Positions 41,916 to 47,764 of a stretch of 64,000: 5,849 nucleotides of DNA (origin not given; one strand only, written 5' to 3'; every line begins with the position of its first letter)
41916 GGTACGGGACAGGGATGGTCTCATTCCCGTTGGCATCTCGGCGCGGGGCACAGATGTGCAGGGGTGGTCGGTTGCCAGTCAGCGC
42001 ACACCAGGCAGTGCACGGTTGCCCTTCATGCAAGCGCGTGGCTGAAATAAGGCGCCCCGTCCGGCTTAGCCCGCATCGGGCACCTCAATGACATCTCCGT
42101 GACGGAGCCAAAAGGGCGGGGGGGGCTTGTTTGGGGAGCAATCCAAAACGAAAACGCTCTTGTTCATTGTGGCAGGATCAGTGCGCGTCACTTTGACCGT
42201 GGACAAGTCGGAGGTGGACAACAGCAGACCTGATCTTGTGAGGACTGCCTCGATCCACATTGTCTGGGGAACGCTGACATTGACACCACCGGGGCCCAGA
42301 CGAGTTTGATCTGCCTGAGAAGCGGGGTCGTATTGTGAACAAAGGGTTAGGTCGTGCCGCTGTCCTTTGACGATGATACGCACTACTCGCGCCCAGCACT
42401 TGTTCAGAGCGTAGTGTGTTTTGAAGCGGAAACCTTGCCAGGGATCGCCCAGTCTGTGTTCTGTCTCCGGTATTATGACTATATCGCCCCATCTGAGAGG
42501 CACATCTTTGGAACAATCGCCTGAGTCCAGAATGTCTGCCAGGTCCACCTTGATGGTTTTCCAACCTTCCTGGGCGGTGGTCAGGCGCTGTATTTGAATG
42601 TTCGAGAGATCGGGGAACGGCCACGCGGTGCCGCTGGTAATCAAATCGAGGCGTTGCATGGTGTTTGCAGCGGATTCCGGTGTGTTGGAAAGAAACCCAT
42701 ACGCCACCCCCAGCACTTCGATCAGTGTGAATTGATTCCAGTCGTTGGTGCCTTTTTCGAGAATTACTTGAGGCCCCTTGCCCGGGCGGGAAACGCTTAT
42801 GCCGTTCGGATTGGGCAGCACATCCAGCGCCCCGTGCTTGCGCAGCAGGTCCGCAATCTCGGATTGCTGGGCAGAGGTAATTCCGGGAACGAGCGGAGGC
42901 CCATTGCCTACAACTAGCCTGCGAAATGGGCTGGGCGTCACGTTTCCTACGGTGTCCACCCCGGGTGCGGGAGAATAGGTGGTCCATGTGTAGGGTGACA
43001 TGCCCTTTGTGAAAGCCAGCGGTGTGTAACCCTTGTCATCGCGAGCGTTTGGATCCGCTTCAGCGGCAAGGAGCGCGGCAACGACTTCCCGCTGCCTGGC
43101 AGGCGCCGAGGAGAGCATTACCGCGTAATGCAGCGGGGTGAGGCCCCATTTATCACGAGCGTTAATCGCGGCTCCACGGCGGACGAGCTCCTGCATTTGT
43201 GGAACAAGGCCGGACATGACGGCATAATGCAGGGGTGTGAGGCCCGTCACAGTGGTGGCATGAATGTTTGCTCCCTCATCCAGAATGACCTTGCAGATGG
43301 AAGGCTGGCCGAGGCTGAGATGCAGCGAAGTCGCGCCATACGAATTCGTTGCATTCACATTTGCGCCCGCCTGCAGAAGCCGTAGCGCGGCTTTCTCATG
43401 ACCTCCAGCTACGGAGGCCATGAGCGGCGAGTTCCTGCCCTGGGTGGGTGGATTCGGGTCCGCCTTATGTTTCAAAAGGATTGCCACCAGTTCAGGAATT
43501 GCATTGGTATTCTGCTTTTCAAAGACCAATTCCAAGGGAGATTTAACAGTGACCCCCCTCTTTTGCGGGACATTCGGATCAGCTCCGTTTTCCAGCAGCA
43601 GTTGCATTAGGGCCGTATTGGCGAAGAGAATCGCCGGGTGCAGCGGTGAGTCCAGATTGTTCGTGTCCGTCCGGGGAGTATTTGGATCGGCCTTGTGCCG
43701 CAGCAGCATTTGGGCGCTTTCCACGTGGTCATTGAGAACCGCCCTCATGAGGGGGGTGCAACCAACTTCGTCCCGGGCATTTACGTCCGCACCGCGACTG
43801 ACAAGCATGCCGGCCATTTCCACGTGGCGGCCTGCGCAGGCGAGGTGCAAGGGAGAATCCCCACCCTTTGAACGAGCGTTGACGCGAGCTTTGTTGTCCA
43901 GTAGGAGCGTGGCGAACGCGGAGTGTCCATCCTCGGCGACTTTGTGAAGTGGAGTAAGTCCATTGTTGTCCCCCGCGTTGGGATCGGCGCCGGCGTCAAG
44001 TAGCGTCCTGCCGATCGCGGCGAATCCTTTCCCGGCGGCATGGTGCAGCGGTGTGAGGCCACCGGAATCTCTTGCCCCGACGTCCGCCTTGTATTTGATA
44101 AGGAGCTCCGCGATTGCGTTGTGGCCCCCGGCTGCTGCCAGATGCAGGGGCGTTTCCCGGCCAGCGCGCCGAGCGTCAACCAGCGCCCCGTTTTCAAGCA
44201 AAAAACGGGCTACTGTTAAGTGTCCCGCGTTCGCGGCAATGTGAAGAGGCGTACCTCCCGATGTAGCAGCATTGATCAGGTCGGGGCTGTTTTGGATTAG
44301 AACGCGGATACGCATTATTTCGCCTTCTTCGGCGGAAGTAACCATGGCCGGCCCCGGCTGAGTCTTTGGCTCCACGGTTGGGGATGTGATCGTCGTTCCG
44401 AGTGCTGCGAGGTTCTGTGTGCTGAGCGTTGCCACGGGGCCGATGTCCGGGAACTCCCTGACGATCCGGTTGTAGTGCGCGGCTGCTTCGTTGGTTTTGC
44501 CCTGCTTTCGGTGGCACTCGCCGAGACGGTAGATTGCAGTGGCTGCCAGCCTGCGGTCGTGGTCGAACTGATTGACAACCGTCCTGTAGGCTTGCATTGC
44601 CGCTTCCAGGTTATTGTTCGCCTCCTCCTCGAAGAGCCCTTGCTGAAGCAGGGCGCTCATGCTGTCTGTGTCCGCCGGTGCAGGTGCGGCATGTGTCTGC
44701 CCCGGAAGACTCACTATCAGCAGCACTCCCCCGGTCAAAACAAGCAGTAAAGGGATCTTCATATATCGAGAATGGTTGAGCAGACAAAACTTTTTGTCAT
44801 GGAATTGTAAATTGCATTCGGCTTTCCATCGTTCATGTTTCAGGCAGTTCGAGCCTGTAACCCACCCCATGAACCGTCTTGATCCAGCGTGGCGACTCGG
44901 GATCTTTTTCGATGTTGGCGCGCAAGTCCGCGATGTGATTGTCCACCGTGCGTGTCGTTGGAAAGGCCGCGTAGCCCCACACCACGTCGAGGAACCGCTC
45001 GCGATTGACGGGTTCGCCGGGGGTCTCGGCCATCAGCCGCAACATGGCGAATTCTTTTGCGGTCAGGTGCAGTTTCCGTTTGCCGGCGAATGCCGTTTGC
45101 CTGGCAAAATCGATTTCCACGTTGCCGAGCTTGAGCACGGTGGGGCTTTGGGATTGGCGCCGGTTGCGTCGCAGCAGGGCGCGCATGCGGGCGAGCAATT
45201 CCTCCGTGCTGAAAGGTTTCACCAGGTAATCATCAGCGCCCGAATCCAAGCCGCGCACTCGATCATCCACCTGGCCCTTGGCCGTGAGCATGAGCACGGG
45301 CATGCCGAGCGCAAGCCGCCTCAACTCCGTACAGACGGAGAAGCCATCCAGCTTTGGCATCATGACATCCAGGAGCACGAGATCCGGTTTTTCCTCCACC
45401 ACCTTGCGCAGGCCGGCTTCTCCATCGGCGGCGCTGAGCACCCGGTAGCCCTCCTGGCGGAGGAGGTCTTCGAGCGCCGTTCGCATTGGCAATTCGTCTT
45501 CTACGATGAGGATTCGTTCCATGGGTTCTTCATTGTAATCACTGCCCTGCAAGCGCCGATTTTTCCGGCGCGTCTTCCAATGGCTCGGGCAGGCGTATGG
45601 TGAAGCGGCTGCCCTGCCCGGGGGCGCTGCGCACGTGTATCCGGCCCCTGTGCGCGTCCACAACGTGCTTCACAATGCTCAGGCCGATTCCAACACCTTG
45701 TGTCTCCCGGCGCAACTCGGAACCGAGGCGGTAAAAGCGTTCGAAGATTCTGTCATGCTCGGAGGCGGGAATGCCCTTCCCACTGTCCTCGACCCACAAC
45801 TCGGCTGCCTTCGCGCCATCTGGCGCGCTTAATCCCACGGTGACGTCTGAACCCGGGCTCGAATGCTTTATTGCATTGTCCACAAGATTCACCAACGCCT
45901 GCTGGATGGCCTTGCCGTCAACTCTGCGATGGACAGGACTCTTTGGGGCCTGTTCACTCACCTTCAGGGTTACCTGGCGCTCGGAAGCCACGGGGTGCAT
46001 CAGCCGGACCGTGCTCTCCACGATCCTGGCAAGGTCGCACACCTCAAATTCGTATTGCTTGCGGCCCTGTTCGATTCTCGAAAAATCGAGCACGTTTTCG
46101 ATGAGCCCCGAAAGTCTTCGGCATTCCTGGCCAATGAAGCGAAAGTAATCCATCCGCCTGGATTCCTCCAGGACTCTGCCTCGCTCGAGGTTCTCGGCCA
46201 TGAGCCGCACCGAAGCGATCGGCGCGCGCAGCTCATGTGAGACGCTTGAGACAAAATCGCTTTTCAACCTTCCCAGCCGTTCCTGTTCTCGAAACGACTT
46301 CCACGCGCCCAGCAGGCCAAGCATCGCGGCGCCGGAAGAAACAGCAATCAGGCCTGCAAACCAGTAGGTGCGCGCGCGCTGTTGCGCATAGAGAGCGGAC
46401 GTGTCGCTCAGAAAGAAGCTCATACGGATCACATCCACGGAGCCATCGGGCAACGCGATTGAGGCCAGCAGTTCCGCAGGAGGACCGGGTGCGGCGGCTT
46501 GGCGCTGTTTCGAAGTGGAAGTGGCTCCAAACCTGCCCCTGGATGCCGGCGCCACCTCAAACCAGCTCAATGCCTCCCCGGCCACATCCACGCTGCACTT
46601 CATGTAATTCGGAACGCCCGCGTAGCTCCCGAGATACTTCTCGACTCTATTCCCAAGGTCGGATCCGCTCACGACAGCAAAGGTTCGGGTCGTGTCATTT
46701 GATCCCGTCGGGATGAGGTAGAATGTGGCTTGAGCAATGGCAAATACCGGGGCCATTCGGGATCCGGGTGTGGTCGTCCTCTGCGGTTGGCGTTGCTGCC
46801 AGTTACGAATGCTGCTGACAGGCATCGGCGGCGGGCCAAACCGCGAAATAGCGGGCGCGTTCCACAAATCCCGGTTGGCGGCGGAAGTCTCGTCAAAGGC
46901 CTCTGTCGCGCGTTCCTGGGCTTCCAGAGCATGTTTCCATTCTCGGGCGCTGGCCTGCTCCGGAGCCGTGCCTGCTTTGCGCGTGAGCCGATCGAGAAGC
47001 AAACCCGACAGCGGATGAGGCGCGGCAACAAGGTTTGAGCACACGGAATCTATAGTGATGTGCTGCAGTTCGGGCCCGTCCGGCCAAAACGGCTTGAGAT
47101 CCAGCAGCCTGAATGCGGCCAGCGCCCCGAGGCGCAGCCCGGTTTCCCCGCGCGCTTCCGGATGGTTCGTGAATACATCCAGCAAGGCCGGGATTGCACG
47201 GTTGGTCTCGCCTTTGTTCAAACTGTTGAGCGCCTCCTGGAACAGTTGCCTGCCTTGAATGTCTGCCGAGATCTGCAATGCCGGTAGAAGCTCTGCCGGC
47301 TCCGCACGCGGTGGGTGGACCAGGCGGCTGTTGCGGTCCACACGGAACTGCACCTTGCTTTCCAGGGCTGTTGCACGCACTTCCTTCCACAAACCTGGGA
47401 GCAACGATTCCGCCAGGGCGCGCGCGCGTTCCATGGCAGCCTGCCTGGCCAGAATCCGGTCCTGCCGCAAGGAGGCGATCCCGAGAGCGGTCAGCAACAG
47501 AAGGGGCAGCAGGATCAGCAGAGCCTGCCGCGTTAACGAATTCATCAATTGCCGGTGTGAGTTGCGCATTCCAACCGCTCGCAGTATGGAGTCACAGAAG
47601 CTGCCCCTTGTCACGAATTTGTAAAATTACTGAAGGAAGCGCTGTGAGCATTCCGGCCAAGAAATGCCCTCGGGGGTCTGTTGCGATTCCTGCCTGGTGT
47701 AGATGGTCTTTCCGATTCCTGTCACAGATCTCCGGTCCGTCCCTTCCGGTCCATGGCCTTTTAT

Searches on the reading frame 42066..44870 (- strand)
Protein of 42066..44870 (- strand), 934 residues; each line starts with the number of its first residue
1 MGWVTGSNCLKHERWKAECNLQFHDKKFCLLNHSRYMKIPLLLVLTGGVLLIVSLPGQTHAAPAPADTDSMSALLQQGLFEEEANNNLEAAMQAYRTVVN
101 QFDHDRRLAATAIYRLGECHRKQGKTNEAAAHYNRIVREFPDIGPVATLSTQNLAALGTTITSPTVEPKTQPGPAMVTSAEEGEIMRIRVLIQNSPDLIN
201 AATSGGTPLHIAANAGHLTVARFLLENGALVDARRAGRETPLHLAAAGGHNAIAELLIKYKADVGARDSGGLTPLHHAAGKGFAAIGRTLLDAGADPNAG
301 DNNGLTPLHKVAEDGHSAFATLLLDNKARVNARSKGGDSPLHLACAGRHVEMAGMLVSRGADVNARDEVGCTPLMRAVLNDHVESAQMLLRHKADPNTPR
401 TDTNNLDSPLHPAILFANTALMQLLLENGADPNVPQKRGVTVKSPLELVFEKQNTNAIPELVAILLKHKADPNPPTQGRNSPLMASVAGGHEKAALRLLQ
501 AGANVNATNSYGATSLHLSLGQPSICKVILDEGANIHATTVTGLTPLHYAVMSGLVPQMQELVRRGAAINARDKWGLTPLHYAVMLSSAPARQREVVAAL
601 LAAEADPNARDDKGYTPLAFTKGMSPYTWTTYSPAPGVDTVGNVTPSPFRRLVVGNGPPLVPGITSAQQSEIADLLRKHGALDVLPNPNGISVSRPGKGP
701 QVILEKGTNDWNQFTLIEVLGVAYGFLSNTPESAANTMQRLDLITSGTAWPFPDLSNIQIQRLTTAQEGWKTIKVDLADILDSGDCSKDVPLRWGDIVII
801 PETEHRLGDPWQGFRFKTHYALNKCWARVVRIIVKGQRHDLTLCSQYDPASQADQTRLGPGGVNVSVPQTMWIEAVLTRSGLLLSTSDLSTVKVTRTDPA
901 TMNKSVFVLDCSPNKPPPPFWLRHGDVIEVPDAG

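Call 49: find_encoding_contigs(protein=window:42066-44870:-, flank=10000, max_places=1)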
Protein window:42066-44870:- (934 aa): no gene with exactly this product is on record in the collection.

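Call 52: search_protein_families(library=pfam, proteins=[window:42066-44870:-], max_evalue=0.00001)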
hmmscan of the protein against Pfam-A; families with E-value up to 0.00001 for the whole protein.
window:42066-44870:- (934 aa): 7 families
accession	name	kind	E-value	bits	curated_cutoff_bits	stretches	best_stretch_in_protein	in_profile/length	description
PF00023.36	Ank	-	5.9e-71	230.8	21.1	3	337-367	2-32/33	Ankyrin repeat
PF12796.13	Ank_2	-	3.9e-70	232.9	27.3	6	289-367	15-90/90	Ankyrin repeats (3 copies)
PF13637.12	Ank_4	-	6.8e-58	191.8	22.7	2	209-258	1-50/50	Ankyrin repeats (many copies)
PF13857.12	Ank_5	-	4.4e-55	183.5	27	3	224-278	1-56/56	Ankyrin repeats (many copies)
PF13606.12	Ank_3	-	8.9e-48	154.4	22.3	0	205-232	2-29/30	Ankyrin repeat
PF13174.12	TPR_6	-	4.6e-10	39.9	26.3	1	112-142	2-32/33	Tetratricopeptide repeat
PF24521.3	Ank_KRIT1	-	1.8e-08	34.7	80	0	179-260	25-107/149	KRIT1 ankyrin-repeats domain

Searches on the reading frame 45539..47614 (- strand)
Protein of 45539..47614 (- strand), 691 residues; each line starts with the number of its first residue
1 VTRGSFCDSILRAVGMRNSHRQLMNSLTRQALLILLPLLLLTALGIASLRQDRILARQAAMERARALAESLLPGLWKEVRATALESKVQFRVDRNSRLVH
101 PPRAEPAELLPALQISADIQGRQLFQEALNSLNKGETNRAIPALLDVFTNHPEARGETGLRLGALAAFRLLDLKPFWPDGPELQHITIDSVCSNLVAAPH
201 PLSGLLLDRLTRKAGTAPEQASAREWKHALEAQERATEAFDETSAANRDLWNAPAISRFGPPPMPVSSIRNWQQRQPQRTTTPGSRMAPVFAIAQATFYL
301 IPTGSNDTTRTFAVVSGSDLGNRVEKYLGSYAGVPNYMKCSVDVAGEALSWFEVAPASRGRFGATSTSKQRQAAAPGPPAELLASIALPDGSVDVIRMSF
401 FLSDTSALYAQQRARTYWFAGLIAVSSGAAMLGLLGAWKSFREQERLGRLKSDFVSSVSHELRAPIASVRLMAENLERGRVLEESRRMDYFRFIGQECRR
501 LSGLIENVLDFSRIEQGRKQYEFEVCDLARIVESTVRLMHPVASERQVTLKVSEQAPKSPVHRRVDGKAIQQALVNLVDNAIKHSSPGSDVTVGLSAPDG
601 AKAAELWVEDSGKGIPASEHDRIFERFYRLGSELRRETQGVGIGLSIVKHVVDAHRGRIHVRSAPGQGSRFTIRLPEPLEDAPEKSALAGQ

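Call 52: search_protein_families(library=pfam, proteins=[window:45539-47614:-], max_evalue=0.00001)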
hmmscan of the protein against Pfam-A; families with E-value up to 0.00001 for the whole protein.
window:45539-47614:- (691 aa): 2 families
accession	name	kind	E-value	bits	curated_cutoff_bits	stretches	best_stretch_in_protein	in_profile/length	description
PF02518.31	HATPase_c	-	7.2e-31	107.3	26.4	1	566-678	2-110/111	Histidine kinase-, DNA gyrase B-, and HSP90-like ATPase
PF00512.31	HisKA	-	9.6e-16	58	26.9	1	451-517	2-66/66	His Kinase A (phospho-acceptor) domain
